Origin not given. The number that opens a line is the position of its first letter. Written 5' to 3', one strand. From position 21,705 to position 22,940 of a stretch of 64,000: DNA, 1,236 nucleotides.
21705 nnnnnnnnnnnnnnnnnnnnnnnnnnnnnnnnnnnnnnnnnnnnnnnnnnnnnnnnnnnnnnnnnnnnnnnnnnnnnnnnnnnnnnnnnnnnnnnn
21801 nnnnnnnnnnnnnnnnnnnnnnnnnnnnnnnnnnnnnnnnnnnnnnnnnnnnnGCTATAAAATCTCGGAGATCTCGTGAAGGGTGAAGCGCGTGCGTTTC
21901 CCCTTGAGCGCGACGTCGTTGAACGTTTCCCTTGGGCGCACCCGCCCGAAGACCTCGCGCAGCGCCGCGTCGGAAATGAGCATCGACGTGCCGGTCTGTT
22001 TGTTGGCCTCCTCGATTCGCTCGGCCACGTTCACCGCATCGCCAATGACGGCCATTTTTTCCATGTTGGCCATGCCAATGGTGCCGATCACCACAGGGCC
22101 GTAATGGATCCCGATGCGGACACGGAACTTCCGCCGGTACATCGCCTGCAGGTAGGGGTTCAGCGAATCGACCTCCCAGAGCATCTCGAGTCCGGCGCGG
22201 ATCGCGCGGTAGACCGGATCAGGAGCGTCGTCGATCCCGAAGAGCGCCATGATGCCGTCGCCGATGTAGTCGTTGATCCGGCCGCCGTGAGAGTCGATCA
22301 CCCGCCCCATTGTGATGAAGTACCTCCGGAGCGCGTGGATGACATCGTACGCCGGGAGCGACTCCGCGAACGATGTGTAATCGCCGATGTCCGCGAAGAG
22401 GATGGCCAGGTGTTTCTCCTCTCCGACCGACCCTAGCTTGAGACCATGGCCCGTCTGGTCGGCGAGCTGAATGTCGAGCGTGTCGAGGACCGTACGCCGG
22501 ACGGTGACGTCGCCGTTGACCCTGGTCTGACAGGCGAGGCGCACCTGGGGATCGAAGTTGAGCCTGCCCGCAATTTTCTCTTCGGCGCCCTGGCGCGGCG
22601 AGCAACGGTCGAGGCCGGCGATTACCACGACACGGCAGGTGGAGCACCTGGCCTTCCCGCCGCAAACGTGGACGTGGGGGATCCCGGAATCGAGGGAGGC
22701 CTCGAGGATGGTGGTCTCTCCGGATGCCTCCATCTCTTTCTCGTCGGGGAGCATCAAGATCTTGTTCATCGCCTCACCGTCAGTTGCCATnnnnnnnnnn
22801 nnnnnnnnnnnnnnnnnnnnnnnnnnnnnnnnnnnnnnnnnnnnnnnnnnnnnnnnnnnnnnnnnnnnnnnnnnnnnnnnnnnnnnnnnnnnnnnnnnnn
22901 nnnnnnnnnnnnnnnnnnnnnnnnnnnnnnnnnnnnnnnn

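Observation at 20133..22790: Redox-to-cAMP regulatory module directly upstream of the respiratory locus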

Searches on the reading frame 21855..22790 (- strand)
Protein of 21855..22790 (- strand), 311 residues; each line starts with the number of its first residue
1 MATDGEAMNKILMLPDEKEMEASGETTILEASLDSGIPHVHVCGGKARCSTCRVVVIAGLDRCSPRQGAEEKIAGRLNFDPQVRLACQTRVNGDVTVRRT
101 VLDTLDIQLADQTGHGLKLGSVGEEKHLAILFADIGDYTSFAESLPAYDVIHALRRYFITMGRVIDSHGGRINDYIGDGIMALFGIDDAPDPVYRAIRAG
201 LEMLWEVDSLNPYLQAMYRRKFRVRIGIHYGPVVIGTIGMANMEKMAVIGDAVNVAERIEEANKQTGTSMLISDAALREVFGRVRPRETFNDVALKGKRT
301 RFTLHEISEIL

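Call 3: search_protein_families(library=pfam, proteins=[window:21855-22790:-], max_evalue=0.01)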
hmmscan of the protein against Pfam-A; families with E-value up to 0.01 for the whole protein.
window:21855-22790:- (311 aa): 2 families
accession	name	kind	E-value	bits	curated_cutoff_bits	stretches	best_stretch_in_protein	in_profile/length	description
PF00211.25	Guanylate_cyc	-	1.4e-21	77.4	21.9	1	126-266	7-143/183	Adenylate and Guanylate cyclase catalytic domain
PF00111.32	Fer2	-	3.5e-10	40.1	21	1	17-91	7-76/77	2Fe-2S iron-sulfur cluster binding domain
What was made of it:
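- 21855..22790 (-): Fer2-CHD fusion of 311 aa. It is a putative [2Fe-2S]-regulated class III nucleotide cyclase. Pfam Fer2 plus Guanylate_cyc (call 3).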

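Call 4: search_protein_families(library=ncbifam, proteins=[window:21855-22790:-], max_evalue=0.01)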
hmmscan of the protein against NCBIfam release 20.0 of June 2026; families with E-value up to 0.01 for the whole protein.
window:21855-22790:- (311 aa): 5 families
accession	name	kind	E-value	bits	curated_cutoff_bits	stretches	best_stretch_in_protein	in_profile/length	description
TIGR02007.1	fdx_isc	equivalog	1.2e-09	38.2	132.1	1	12-97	10-97/110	ISC system 2Fe-2S type ferredoxin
TIGR03903.1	TOMM_kin_cyc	equivalog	4.7e-09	34.7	705.75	1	160-301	324-457/1267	TOMM system kinase/cyclase fusion protein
TIGR01941.1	nqrF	equivalog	1.7e-08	33.8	295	1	16-98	40-119/405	NADH:ubiquinone reductase (Na(+)-transporting) subunit F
NF040756.1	corr_regen_AcsV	exception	1e-05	24.2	800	1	10-99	1-85/632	corrinoid activation/regeneration protein AcsV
NF004317.0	PRK05713.1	equivalog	0.0088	15.3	338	0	17-98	8-83/312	iron-sulfur-binding ferredoxin reductase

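Call 6: search_solved_structures(query=window:21855-22790:-, max_evalue=0.001, show_alignments=4)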
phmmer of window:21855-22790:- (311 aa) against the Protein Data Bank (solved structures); distinct sequences matched with E-value up to 0.001: 51.
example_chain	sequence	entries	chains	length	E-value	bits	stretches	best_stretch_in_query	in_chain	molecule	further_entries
2w01_A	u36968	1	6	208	2.4e-23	86.3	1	123-285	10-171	ADENYLATE CYCLASE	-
6fht_A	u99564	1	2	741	4.2e-23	85.5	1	112-285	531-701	Bacteriophytochrome,Adenylate cyclase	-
5x4t_A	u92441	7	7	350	2.5e-18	69.8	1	129-302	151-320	Photoactivated adenylyl cyclase | Family 3 adenylate cyclase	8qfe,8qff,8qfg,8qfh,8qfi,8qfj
9f1z_A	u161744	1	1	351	2.5e-18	69.8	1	129-302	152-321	Family 3 adenylate cyclase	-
5x4u_A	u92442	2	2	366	2.7e-18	69.7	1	129-301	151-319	Photoactivated adenylyl cyclase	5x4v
4yus_A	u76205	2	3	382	3e-18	69.5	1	129-301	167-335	Family 3 adenylate cyclase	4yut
9f1w_A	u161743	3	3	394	3.2e-18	69.4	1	129-301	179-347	Family 3 adenylate cyclase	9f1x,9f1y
5mbg_A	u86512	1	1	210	2.1e-17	66.8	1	129-270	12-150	Beta subunit of photoactivated adenylyl cyclase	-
5mbj_A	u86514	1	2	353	6.4e-17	65.2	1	129-270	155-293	Beta subunit of photoactivated adenylyl cyclase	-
5mbh_A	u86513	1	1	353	6.5e-17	65.2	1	129-270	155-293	Beta subunit of photoactivated adenylyl cyclase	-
5mbk_A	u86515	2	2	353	6.5e-17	65.2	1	129-270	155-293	Beta subunit of photoactivated adenylyl cyclase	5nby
5m27_A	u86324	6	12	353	6.5e-17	65.2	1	129-270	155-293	Beta subunit of photoactivated adenylyl cyclase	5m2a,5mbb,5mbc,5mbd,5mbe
1wc1_A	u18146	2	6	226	1.3e-16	64.2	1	123-271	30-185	ADENYLATE CYCLASE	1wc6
1wc0_A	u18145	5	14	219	1.7e-16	63.8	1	124-271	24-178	ADENYLATE CYCLASE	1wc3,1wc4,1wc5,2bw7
3r5g_A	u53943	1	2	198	1e-13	54.7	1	124-276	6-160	CyaB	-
1i7h_A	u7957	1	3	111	2.1e-09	40.5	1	13-95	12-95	FERREDOXIN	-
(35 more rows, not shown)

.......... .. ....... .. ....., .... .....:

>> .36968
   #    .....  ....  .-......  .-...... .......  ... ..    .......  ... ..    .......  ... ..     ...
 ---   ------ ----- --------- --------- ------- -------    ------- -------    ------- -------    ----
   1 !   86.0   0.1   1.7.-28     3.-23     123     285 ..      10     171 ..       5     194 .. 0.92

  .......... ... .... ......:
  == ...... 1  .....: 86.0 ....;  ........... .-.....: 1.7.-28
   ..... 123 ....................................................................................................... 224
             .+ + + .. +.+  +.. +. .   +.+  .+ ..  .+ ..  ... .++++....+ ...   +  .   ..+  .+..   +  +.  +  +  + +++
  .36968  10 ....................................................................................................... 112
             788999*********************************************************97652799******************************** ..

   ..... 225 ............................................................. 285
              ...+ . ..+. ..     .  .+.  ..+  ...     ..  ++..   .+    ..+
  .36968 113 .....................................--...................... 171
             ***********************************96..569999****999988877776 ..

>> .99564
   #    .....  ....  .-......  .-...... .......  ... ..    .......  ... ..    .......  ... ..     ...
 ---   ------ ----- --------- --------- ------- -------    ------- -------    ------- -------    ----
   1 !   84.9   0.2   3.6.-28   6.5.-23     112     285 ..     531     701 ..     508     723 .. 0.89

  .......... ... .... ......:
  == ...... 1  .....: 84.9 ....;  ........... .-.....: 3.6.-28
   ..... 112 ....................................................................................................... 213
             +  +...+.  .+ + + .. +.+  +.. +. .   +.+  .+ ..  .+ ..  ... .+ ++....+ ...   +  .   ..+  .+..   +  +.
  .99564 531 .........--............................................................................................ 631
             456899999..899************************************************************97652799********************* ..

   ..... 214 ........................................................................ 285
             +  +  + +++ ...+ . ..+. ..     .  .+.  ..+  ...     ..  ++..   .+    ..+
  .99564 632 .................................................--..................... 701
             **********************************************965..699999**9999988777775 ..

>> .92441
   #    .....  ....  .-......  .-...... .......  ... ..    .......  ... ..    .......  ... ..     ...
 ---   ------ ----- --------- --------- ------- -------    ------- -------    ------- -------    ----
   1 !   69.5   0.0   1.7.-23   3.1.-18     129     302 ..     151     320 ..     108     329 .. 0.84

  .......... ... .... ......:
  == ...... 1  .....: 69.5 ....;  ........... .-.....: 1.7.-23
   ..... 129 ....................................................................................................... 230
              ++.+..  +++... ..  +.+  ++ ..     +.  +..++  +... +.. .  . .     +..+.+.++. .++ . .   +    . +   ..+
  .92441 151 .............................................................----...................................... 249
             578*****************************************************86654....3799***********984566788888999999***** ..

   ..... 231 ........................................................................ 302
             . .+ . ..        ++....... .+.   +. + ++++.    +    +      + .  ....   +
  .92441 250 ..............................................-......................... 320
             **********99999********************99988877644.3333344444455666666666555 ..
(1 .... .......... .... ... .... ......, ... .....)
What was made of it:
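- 21855..22790 (-): The best PDB match is Cya2 guanylate cyclase 2w01, E 2.4e-23 (call 6).
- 22491..22763 (-): Fer2 domain (aa 10-100). Cluster ligands are C43, C49, C52 and C87, plus an invariant extra C63. Relatives are ISC/adrenodoxin-type (calls 4, 6).
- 21858..22424 (-): Cyclase homology domain (aa 123-311). Metal aspartates D134 and D178; base-pocket residues D174 and D251; transition-state residues N254 and R258. Residue-by-residue alignments to Cya2 and OaPAC (call 6).
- On Class III nucleotide cyclase (CHD, PF00211): PDB cyclases match down to E 2.4e-23 (call 6).
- On Plant/chloroplast-type ferredoxin subtype: The spacing is C-X5-C-X2-C-X34-C. PDB and NCBIfam relatives are ISC Fdx (1i7h), adrenodoxin-like P450 ferredoxins and NqrF (calls 4, 6).
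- The best PDB match is the guanylate cyclase Cya2 (call 6).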

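Call 15: find_homologous_proteins(query=window:21855-22790:-, max_evalue=1e-10)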
Query window:21855-22790:- (311 aa): 1767 proteins with E <= 1e-10 among 3947 candidates; the best 120 are listed.
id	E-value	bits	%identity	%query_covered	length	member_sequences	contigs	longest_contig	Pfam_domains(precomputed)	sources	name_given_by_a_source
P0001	2.6e-185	633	91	99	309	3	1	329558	PF00111.33,PF00211.26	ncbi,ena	-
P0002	1.7e-182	624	89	99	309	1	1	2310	PF00111.33,PF00211.26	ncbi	-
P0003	3.2e-178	610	88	99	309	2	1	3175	PF00111.33,PF00211.26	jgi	-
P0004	1.0e-176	605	87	98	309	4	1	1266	PF00111.33,PF00211.26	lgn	-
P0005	7.5e-176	602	86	100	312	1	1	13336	PF00111.33,PF00211.26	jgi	jgi:adenylate cyclase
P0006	8.6e-176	602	86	99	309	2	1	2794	PF00111.33,PF00211.26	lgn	-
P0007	3.4e-173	593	87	96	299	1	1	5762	PF00111.33,PF00211.26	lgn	-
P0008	6.3e-169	579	83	99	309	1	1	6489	PF00111.33,PF00211.26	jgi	jgi:adenylate cyclase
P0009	4.0e-154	530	77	97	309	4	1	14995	PF00111.33,PF00211.26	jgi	-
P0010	4.2e-154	530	77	97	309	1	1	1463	PF00111.33,PF00211.26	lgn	-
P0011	6.4e-150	517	73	100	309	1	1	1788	PF00111.33,PF00211.26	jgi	jgi:adenylate cyclase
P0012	2.4e-111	390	58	96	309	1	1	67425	PF00111.33,PF00211.26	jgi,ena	-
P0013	3.1e-111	390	57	96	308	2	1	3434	PF00111.33,PF00211.26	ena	-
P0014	3.9e-110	386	56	96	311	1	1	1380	PF00111.33,PF00211.26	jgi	jgi:adenylate cyclase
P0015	4.3e-110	386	58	96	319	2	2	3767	PF00111.33,PF00211.26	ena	-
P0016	4.2e-109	383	57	96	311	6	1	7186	PF00111.33,PF00211.26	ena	-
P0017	4.9e-109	382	57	96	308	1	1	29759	PF00111.33,PF00211.26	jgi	-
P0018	2.0e-108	380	58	96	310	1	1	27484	PF00111.33,PF00211.26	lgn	-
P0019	5.0e-108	379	57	96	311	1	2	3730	PF00111.33,PF00211.26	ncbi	ncbi:MAG: adenylate/guanylate cyclase domain-containing protein [bacterium]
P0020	5.2e-108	379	56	96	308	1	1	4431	PF00111.33,PF00211.26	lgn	-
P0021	8.4e-108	378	56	96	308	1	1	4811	PF00111.33,PF00211.26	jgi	jgi:adenylate cyclase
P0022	1.1e-107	378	56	96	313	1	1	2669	PF00111.33,PF00211.26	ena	-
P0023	1.9e-107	377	55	97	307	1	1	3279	PF00111.33,PF00211.26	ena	-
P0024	6.5e-107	375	56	97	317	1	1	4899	PF00111.33,PF00211.26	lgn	-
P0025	6.6e-107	375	57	96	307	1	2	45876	PF00111.33,PF00211.26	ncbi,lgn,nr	ncbi:adenylate/guanylate cyclase domain-containing protein [candidate division KSB1 bacterium]|nr:ad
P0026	6.9e-107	375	55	96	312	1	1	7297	PF00111.33,PF00211.26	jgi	-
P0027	7.9e-107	375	57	96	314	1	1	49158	PF00111.33,PF00211.26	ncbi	-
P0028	1.7e-105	371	55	97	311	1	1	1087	PF00111.33,PF00211.26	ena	-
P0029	3.7e-105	370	56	96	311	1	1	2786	PF00111.33,PF00211.26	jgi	jgi:adenylate cyclase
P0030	1.3e-104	368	58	96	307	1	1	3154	PF00111.33,PF00211.26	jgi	jgi:adenylate cyclase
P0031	1.5e-104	368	57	96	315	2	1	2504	PF00111.33,PF00211.26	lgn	-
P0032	4.4e-103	363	56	96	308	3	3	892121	PF00111.33,PF00211.26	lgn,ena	-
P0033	1.2e-102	362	53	96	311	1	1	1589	PF00111.33,PF00211.26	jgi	jgi:adenylate cyclase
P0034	2.6e-102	360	55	96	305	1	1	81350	PF00111.33,PF00211.26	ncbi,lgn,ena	-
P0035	1.3e-100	355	55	90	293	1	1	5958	PF00111.33,PF00211.26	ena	-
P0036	2.5e-99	351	54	97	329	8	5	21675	PF00111.33,PF00211.26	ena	-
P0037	5.6e-99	349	55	96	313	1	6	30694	PF00111.33,PF00211.26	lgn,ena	-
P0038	1.7e-98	348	54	96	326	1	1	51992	PF00111.33,PF00211.26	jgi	jgi:adenylate cyclase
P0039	3.1e-98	347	52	97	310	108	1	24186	PF00111.33,PF00211.26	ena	-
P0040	4.4e-98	346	53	96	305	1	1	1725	PF00111.33,PF00211.26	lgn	-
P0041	5.1e-98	346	53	96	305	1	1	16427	PF00111.33,PF00211.26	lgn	-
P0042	8.2e-98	346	54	96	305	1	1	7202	PF00111.33,PF00211.26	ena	-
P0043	1.7e-97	345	53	96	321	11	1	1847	PF00111.33,PF00211.26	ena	-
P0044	2.3e-97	344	52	98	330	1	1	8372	PF00111.33,PF00211.26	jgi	jgi:adenylate cyclase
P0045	2.4e-97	344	52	98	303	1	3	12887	PF00111.33,PF00211.26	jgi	jgi:adenylate cyclase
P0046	3.6e-97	344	53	96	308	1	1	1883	PF00111.33,PF00211.26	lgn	-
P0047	3.6e-97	344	51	99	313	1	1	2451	PF00111.33,PF00211.26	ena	-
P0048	4.1e-97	343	53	96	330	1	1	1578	PF00111.33,PF00211.26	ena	-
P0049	4.1e-97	343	52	98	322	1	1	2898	PF00111.33,PF00211.26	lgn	-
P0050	4.4e-97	343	51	95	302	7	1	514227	PF00111.33,PF00211.26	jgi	jgi:adenylate cyclase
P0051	5.7e-97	343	54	96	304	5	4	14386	PF00111.33,PF00211.26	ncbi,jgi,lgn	-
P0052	1.1e-96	342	52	96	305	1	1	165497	PF00111.33,PF00211.26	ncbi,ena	-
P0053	1.3e-96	342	53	95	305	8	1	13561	PF00111.33,PF00211.26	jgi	jgi:adenylate cyclase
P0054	1.6e-96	341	55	96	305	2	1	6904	PF00111.33,PF00211.26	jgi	jgi:adenylate cyclase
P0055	1.8e-96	341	52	96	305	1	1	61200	PF00111.33,PF00211.26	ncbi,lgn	-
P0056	2.3e-96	341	54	97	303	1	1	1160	PF00111.33,PF00211.26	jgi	jgi:adenylate cyclase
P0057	2.9e-96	341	52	96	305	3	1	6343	PF00111.33,PF00211.26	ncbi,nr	ncbi:MAG: adenylate/guanylate cyclase domain-containing protein [Betaproteobacteria bacterium]|nr:ad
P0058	4.3e-96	340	53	97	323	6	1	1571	PF00111.33,PF00211.26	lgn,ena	-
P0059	4.3e-96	340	54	96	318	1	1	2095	PF00111.33,PF00211.26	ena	-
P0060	4.8e-96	340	54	96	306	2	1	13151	PF00111.33,PF00211.26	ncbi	-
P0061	5.1e-96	340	53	95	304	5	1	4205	PF00111.33,PF00211.26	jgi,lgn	jgi:adenylate cyclase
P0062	5.4e-96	340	53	96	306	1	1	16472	PF00111.33,PF00211.26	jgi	jgi:adenylate cyclase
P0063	5.9e-96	340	53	96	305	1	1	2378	PF00111.33,PF00211.26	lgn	-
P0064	7.0e-96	339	53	95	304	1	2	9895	PF00111.33,PF00211.26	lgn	-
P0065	8.6e-96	339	52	98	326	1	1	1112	PF00111.33,PF00211.26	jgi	-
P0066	9.4e-96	339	53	96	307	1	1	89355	PF00111.33,PF00211.26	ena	-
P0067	1.0e-95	339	52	94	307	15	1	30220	PF00111.33,PF00211.26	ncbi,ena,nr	ncbi:MAG TPA: adenylate/guanylate cyclase domain-containing protein [Blastocatellia bacterium]|nr:ad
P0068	1.0e-95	339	51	96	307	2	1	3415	PF00111.33,PF00211.26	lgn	-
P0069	1.0e-95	339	52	96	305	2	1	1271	PF00111.33,PF00211.26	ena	-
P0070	1.0e-95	339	52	96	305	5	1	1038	PF00111.33,PF00211.26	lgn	-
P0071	1.1e-95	339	50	82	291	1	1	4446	PF00111.33,PF00211.26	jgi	-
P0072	1.2e-95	339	50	99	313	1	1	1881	PF00111.33,PF00211.26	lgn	-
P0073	1.3e-95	338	52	96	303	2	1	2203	PF00111.33,PF00211.26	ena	-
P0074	1.4e-95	338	53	96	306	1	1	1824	PF00111.33,PF00211.26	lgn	-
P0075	1.4e-95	338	52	95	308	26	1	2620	PF00111.33,PF00211.26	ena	-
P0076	1.8e-95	338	54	94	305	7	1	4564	PF00111.33,PF00211.26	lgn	-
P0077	1.9e-95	338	55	96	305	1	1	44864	PF00111.33,PF00211.26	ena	-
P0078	2.0e-95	338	52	96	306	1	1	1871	PF00111.33,PF00211.26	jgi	jgi:adenylate cyclase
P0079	3.1e-95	337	52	96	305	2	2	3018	PF00111.33,PF00211.26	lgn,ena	-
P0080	3.4e-95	337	54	94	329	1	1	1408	PF00111.33,PF00211.26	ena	-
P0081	3.7e-95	337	51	96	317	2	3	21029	PF00111.33,PF00211.26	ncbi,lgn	-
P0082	4.3e-95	337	54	97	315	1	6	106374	PF00111.33,PF00211.26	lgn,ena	-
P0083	4.9e-95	336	52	96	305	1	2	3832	PF00111.33,PF00211.26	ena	-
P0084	5.4e-95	336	52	96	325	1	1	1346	PF00111.33,PF00211.26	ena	-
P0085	6.1e-95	336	53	96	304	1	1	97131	PF00111.33,PF00211.26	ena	-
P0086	6.7e-95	336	54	96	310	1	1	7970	PF00111.33,PF00211.26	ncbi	-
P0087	7.8e-95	336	53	94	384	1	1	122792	PF00111.33,PF00211.26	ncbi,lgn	-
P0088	1.2e-94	335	53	95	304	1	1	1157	PF00111.33,PF00211.26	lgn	-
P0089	1.2e-94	335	52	96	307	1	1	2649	PF00111.33,PF00211.26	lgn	-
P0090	1.2e-94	335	52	96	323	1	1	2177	PF00111.33,PF00211.26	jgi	jgi:adenylate cyclase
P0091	1.3e-94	335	53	95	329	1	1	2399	PF00111.33,PF00211.26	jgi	jgi:adenylate cyclase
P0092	1.4e-94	335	51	97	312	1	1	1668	PF00111.33,PF00211.26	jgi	jgi:adenylate cyclase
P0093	1.4e-94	335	51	97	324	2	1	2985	PF00111.33,PF00211.26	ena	-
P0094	1.5e-94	335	53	97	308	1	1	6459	PF00111.33,PF00211.26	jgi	jgi:adenylate cyclase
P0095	1.6e-94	335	52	97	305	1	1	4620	PF00111.33,PF00211.26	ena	-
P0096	1.7e-94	335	51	96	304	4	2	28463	PF00111.33,PF00211.26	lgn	-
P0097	1.7e-94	335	51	96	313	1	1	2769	PF00111.33,PF00211.26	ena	-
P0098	2.1e-94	334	53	97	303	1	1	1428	PF00111.33,PF00211.26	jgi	jgi:adenylate cyclase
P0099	2.1e-94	334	51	96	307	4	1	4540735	PF00111.33,PF00211.26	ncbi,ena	-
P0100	2.2e-94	334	52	95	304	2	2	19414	PF00111.33,PF00211.26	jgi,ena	jgi:adenylate cyclase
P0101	2.3e-94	334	50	97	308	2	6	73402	PF00111.33,PF00211.26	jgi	jgi:adenylate cyclase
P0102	2.5e-94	334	51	96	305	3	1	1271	PF00111.33,PF00211.26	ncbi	-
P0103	2.7e-94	334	53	96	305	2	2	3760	PF00111.33,PF00211.26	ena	-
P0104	2.9e-94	334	51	97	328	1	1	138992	PF00111.33,PF00211.26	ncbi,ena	-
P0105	3.7e-94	334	50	96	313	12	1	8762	PF00111.33,PF00211.26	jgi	jgi:adenylate cyclase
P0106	3.8e-94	334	52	96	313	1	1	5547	PF00111.33,PF00211.26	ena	-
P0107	4.2e-94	333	52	98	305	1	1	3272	PF00111.33,PF00211.26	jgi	jgi:adenylate cyclase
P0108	4.5e-94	333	52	96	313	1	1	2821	PF00111.33,PF00211.26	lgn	-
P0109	4.9e-94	333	52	94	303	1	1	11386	PF00111.33,PF00211.26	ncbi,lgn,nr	ncbi:MAG: adenylate/guanylate cyclase domain-containing protein [Chloroflexi bacterium]|nr:adenylate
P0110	5.4e-94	333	50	96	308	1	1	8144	PF00111.33,PF00211.26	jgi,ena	-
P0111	5.5e-94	333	50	97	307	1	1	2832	PF00111.33,PF00211.26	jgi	jgi:adenylate cyclase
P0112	5.5e-94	333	52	97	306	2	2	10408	PF00111.33,PF00211.26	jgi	jgi:adenylate cyclase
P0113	5.7e-94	333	51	96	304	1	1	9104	PF00111.33,PF00211.26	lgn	-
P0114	5.7e-94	333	51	97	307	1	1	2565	PF00111.33,PF00211.26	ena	-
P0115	6.2e-94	333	50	96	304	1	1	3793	PF00111.33,PF00211.26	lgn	-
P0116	7.2e-94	333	50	96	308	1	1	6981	PF00111.33,PF00211.26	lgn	-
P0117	7.8e-94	333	51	96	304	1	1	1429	PF00111.33,PF00211.26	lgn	-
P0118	8.2e-94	332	53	97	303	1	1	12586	PF00111.33,PF00211.26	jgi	jgi:adenylate cyclase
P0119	8.6e-94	332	51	97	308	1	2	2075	PF00111.33,PF00211.26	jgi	-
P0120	8.6e-94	332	52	96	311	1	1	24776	PF00111.33,PF00211.26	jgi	jgi:adenylate cyclase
